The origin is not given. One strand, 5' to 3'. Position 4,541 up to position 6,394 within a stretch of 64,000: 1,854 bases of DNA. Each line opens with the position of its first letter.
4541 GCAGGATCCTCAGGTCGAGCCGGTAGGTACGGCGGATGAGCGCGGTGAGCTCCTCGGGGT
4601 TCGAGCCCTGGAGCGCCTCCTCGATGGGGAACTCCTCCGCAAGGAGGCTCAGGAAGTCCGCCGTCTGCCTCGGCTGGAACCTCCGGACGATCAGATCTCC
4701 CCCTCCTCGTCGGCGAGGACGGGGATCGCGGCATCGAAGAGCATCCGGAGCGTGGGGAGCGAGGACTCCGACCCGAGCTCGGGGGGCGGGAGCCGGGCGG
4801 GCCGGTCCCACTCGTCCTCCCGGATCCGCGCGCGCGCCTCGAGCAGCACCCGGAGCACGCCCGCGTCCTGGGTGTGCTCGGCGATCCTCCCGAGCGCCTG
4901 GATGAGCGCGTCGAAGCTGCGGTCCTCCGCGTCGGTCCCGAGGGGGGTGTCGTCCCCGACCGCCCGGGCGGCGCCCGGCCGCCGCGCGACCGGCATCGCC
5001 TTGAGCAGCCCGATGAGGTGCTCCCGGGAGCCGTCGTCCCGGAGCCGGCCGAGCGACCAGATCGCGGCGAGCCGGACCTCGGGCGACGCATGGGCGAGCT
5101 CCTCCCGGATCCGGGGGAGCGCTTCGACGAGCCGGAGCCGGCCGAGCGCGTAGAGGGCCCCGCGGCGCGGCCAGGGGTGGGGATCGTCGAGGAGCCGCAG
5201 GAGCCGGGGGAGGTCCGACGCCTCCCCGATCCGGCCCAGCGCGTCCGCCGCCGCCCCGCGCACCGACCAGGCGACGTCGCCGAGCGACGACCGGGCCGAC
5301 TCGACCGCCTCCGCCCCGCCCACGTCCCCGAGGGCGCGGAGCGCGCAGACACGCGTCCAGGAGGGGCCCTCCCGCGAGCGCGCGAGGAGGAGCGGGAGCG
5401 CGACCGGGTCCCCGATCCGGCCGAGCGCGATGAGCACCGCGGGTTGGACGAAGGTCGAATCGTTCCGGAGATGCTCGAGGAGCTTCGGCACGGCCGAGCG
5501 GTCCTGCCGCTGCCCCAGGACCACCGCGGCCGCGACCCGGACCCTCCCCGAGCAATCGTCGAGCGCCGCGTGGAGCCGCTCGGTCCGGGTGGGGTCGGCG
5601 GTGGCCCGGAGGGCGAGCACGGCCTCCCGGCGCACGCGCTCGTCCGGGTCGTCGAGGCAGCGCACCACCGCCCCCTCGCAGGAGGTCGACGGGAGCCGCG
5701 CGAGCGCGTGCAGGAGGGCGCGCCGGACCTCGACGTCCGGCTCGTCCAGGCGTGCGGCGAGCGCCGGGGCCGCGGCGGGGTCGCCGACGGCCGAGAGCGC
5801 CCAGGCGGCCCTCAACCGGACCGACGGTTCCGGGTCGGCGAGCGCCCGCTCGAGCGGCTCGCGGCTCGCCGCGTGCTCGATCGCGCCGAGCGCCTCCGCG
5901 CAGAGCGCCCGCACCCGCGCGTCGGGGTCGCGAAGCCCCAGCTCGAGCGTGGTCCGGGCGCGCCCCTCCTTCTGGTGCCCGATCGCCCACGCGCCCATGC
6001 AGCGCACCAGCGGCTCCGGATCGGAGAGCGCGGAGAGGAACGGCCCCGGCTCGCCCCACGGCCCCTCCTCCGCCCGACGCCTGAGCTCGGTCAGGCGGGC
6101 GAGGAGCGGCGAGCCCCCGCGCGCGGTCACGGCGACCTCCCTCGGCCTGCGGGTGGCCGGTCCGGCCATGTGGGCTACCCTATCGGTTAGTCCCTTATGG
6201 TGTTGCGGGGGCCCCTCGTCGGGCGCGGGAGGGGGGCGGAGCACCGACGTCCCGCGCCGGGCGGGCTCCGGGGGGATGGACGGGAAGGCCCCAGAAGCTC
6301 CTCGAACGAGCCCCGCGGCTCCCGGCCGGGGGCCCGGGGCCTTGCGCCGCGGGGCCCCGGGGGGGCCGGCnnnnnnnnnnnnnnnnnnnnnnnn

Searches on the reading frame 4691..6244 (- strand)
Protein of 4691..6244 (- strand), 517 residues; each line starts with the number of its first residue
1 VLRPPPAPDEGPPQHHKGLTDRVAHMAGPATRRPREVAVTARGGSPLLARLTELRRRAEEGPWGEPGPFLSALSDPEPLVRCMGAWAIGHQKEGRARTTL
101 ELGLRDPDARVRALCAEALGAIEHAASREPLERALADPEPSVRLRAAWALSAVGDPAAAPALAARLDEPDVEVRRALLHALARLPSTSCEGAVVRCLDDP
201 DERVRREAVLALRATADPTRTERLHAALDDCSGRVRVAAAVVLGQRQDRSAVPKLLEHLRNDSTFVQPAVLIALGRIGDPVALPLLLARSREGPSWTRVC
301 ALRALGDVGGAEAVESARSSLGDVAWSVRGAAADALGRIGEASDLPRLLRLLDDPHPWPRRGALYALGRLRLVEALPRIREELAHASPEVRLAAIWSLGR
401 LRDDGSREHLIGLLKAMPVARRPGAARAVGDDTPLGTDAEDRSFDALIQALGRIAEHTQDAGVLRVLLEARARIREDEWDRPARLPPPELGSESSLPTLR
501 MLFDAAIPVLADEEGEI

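Call 19: search_protein_families(library=pfam, proteins=[window:4691-6244:-], max_evalue=0.01)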
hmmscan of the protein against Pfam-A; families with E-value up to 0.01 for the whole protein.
window:4691-6244:- (517 aa): 10 families
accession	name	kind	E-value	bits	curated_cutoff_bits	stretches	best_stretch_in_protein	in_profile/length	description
PF13646.12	HEAT_2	-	6.9e-63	209.4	27.7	6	103-176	7-81/88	HEAT repeats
PF02985.28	HEAT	-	5.5e-33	110.3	23.5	1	130-153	4-27/31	HEAT repeat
PF03130.22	HEAT_PBS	-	4.4e-26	88.8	20.9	1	142-167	1-26/27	PBS lyase HEAT-like repeat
PF13513.12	HEAT_EZ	-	2.4e-18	66.6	27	0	130-152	32-54/55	HEAT-like repeat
PF12717.13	Cnd1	-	3e-08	34.3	26.4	0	112-152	3-47/162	non-SMC mitotic condensation complex subunit 1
PF00514.29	Arm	-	4.1e-06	27.1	20.6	0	193-213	17-37/41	Armadillo/beta-catenin-like repeat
PF21581.3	SCD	-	0.00052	20.7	27.5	0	105-122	1-18/75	Stromalin conservative domain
PF24714.1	TOR1L1_N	-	0.0017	18.2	43.3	0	104-130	91-117/281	TORTIFOLIA1 N-terminal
PF01602.26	Adaptin_N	-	0.002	17.2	37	0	190-398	116-253/524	Adaptin N terminal region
PF12765.13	Cohesin_HEAT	-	0.0066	17.3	21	0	131-143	23-35/42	HEAT repeat associated with sister chromatid cohesion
